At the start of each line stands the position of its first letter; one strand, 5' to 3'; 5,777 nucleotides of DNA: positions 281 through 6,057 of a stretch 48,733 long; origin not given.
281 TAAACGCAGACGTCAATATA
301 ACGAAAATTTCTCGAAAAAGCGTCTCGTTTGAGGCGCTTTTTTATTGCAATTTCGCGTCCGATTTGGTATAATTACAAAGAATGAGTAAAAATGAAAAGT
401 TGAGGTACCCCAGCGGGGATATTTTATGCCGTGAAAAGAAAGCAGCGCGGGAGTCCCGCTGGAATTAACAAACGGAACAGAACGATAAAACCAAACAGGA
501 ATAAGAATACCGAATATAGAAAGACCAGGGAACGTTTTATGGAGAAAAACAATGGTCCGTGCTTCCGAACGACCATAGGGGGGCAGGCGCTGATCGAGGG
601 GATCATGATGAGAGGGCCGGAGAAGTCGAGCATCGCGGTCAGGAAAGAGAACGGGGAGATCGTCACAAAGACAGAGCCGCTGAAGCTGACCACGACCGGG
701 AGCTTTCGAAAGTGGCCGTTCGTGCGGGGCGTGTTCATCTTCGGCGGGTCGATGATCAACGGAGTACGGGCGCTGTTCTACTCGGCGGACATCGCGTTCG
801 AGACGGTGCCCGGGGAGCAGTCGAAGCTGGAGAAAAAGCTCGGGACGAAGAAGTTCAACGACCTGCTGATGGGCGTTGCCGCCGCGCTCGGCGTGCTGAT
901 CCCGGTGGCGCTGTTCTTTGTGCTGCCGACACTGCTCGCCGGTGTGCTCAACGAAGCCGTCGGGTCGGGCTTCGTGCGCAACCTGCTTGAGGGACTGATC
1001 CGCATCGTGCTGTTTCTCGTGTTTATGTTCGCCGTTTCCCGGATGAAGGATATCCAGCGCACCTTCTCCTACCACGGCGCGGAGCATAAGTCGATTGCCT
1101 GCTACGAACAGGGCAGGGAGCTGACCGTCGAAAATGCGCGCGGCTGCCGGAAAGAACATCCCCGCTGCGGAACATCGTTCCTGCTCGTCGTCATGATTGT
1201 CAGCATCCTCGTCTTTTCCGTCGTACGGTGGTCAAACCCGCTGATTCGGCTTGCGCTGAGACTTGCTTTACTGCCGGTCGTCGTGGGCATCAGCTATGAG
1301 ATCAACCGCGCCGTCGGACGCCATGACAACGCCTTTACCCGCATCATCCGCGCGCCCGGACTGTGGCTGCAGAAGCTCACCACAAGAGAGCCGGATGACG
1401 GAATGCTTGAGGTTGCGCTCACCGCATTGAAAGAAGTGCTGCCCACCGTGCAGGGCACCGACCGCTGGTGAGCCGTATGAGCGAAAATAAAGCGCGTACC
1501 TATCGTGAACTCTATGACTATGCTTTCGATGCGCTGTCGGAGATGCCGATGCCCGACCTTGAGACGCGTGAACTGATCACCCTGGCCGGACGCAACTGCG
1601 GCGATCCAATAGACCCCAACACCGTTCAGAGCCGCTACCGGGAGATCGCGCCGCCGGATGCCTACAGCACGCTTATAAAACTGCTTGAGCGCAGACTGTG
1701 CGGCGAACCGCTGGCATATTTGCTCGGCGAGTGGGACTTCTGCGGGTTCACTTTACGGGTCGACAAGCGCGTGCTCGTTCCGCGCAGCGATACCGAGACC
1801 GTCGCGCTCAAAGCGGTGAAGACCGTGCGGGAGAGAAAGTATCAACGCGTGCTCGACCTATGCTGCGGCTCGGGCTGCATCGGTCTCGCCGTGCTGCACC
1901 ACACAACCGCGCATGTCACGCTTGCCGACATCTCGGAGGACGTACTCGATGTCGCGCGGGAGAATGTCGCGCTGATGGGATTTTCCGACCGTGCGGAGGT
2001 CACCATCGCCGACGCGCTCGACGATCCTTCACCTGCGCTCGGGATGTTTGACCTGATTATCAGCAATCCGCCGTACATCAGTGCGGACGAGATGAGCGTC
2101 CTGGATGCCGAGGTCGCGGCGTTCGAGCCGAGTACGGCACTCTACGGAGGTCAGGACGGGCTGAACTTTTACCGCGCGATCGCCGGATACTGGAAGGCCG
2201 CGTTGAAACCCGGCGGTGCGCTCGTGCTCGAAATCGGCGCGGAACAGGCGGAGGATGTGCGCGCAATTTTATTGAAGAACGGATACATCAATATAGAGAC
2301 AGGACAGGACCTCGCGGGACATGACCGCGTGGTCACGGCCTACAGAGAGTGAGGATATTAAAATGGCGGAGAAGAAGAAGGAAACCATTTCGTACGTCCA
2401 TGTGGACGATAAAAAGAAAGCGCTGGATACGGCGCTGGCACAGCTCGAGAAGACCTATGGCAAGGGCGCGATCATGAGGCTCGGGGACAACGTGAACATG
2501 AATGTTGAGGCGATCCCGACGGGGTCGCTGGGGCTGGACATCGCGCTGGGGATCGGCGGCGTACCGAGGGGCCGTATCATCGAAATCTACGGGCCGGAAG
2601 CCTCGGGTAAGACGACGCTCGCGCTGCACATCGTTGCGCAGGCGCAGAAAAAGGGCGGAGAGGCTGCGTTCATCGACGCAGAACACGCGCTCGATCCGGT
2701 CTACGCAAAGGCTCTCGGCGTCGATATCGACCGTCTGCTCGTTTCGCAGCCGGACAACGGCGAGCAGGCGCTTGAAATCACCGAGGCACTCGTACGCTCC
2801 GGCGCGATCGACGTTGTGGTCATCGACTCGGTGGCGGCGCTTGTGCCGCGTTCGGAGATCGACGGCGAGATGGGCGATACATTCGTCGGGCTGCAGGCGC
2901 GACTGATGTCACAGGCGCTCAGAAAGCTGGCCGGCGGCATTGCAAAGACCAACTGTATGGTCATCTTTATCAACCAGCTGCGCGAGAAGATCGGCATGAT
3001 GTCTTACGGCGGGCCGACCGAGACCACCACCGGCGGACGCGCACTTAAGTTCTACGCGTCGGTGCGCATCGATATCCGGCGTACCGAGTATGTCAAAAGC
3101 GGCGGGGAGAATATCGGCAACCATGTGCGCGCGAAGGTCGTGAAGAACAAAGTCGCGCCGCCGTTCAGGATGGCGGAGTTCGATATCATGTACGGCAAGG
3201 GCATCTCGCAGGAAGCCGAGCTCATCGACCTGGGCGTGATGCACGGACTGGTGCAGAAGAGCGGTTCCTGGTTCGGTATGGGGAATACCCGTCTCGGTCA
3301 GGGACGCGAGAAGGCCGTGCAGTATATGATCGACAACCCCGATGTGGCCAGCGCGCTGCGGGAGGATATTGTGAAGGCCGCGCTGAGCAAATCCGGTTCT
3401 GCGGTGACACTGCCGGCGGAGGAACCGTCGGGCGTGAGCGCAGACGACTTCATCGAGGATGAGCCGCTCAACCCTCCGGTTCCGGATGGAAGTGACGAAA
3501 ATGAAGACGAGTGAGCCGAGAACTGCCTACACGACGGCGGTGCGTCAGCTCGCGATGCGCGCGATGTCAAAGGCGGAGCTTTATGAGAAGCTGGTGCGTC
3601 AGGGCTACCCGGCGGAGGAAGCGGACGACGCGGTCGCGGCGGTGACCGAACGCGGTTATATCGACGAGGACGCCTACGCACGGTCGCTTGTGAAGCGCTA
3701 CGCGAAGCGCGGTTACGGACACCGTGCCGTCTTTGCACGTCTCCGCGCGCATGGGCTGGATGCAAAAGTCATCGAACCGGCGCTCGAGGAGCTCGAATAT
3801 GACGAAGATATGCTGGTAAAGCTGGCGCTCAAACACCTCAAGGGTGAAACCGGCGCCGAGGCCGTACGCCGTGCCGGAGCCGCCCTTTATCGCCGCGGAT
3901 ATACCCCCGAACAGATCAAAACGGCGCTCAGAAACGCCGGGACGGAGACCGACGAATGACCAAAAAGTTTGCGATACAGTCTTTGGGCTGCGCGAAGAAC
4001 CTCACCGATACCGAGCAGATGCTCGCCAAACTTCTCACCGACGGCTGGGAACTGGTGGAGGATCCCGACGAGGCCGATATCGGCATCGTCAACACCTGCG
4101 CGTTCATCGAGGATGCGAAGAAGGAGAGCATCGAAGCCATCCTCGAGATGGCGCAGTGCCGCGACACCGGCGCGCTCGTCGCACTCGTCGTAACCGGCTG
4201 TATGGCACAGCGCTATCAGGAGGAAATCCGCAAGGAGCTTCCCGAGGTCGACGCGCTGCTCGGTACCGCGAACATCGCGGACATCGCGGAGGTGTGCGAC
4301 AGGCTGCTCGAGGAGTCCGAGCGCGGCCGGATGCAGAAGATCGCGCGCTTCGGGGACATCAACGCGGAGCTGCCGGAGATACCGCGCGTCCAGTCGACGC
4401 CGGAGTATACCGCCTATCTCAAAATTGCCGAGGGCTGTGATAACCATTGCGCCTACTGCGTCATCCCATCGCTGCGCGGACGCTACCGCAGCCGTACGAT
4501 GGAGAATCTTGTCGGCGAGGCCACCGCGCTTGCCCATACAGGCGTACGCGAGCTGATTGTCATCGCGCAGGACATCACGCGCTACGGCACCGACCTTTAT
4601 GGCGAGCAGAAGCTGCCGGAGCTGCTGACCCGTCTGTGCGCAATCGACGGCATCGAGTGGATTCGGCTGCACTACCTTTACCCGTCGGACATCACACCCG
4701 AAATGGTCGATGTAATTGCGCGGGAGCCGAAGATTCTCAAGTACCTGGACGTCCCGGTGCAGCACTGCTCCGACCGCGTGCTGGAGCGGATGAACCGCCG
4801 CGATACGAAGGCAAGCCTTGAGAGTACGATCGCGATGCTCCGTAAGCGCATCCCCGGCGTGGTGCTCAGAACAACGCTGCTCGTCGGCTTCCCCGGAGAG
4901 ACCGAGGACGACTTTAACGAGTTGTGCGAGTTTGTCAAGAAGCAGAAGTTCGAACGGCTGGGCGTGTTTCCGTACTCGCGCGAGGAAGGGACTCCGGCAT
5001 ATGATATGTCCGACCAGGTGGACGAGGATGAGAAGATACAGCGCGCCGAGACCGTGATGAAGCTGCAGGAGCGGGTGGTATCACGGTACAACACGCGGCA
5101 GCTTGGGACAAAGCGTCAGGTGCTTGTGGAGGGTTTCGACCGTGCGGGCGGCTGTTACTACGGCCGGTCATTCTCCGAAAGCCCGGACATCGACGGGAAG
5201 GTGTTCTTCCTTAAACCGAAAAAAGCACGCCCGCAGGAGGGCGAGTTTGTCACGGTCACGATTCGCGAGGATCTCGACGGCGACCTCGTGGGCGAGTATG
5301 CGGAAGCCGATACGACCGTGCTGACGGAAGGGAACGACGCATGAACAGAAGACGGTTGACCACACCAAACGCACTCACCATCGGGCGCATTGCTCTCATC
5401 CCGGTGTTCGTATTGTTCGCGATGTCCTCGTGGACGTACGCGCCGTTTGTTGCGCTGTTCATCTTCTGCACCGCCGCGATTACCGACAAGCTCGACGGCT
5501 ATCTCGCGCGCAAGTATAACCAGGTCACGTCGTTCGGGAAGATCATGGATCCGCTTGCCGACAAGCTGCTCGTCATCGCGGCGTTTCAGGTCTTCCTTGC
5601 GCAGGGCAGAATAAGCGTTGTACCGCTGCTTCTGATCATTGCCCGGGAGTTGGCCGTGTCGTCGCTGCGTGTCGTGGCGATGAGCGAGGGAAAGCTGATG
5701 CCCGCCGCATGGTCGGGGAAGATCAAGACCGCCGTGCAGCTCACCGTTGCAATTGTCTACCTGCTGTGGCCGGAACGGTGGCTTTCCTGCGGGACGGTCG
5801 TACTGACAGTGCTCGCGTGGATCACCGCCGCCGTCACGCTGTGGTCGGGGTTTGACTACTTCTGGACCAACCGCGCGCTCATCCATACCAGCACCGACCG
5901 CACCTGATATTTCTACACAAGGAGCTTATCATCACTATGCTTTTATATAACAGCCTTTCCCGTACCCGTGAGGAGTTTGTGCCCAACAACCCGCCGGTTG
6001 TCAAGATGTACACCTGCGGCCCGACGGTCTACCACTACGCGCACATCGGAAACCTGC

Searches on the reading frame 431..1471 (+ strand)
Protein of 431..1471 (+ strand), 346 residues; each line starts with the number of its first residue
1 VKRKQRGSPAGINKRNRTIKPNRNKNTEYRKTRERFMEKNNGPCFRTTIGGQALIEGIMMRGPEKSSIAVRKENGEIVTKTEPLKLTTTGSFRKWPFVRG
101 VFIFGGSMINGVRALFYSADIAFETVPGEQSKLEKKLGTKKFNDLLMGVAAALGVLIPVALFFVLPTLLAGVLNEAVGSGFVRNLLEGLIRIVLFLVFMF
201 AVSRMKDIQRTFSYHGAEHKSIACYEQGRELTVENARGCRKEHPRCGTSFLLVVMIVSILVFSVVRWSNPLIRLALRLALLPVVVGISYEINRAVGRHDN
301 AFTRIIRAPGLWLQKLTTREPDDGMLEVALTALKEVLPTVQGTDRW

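Call 71: search_protein_families(library=pfam, proteins=[window:431-1471:+], max_evalue=0.0001)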
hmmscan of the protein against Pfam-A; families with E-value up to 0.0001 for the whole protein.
window:431-1471:+ (346 aa): 1 family
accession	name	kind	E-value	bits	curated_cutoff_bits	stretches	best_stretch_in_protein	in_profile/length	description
PF07136.16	DUF1385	-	1.2e-90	303.3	22.1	1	95-338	1-226/227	Protein of unknown function (DUF1385)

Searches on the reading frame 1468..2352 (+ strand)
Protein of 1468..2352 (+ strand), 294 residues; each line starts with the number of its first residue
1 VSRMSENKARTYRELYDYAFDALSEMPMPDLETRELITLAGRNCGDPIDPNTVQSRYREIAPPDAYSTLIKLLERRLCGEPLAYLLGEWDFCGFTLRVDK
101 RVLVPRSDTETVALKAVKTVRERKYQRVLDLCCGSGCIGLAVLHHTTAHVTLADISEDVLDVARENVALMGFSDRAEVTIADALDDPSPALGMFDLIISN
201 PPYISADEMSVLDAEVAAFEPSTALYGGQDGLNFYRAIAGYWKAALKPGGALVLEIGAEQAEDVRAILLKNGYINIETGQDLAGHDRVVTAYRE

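Call 71: search_protein_families(library=pfam, proteins=[window:1468-2352:+], max_evalue=0.0001)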
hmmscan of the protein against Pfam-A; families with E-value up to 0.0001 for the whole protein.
window:1468-2352:+ (294 aa): 11 families
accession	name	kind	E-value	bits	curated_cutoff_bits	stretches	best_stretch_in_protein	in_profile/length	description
PF05175.20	MTS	-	6.5e-14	52.4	23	1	117-208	24-113/170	Methyltransferase small domain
PF13847.12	Methyltransf_31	-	2.3e-10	40.7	27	1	125-210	4-82/145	Methyltransferase domain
PF13649.12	Methyltransf_25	-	2.9e-10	41.1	27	1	128-206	1-79/97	Methyltransferase domain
PF03602.21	Cons_hypoth95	-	7.3e-10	39.2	24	1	125-208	42-128/182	Conserved hypothetical protein 95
PF06325.19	PrmA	-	1.2e-07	32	22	1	109-200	147-233/296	Ribosomal protein L11 methyltransferase (PrmA)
PF08242.18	Methyltransf_12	-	2.2e-06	28.8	30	1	129-200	1-72/98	Methyltransferase domain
PF01209.24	Ubie_methyltran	-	3.2e-06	27.1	20.1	1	117-195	40-118/233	ubiE/COQ5 methyltransferase family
PF10294.15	Methyltransf_16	-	6.5e-06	26.4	21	1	120-180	42-104/174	Lysine methyltransferase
PF02384.22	N6_Mtase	-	1.2e-05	25.3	20.4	1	117-206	39-138/311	N-6 DNA Methylase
PF17827.6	PrmC_N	-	1.8e-05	25.6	23.4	1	48-87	32-71/71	PrmC N-terminal domain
PF12847.13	Methyltransf_18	-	4.6e-05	23.9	27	0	120-190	11-81/151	Methyltransferase domain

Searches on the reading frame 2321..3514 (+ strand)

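Call 71: search_protein_families(library=pfam, proteins=[window:2321-3514:+], max_evalue=0.0001)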
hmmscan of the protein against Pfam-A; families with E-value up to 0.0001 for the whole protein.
window:2321-3514:+ (397 aa): 7 families
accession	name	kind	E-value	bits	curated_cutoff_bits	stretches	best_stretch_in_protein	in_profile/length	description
PF00154.27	RecA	-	6.9e-138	458.8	27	1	33-296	1-262/262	recA bacterial DNA recombination protein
PF21096.2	RecA_C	-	2.6e-19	69.5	27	1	300-353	2-55/57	RecA C-terminal domain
PF06745.19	ATPase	-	5.9e-10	39.3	26.6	1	65-139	1-77/231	KaiC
PF08423.17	Rad51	-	2.8e-08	33.8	22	1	62-255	5-212/244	Rad51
PF13481.12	AAA_25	-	1e-05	25.7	27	0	81-193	30-166/195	AAA domain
PF01637.24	ATPase_2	-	2.3e-05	24.8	33.2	1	85-131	21-67/225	ATPase domain predominantly from Archaea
PF13479.12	AAA_24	-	5.3e-05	23.6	27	0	87-174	5-76/195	AAA domain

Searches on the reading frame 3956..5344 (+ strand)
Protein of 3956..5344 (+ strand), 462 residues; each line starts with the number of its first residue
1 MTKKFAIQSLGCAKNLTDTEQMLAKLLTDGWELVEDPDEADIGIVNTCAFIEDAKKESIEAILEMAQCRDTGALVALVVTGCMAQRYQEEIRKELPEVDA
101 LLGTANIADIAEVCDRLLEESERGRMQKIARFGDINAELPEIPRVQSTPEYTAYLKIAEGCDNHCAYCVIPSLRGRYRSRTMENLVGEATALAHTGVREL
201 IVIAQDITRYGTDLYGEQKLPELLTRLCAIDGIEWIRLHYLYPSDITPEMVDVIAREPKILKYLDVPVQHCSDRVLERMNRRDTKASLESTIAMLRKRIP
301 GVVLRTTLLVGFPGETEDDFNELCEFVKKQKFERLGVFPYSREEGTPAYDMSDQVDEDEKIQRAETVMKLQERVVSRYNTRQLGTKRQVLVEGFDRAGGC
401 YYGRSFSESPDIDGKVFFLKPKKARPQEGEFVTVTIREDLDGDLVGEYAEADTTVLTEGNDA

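Call 71: search_protein_families(library=pfam, proteins=[window:3956-5344:+], max_evalue=0.0001)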
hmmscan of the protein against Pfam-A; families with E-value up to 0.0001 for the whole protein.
window:3956-5344:+ (462 aa): 3 families
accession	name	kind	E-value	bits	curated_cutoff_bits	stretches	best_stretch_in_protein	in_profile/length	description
PF00919.26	UPF0004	-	2.8e-28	98.2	27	1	4-103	1-98/98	Uncharacterized protein family UPF0004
PF04055.27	Radical_SAM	-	8.1e-24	85.1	29.5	1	157-327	3-166/166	Radical SAM superfamily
PF18693.7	TRAM_2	-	7.5e-14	52.1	27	1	384-447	2-61/63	TRAM domain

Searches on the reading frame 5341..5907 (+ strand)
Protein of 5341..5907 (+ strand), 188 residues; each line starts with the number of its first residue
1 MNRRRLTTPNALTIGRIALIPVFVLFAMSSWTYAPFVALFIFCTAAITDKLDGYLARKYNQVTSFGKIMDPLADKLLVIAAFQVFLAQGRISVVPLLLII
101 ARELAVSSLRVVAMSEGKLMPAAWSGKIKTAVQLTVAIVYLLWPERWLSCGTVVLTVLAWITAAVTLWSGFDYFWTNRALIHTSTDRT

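Call 71: search_protein_families(library=pfam, proteins=[window:5341-5907:+], max_evalue=0.0001)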
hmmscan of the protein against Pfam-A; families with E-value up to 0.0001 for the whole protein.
window:5341-5907:+ (188 aa): 1 family
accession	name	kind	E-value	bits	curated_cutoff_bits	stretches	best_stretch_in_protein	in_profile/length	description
PF01066.26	CDP-OH_P_transf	-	1.6e-40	139.4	22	1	7-168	2-152/152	CDP-alcohol phosphatidyltransferase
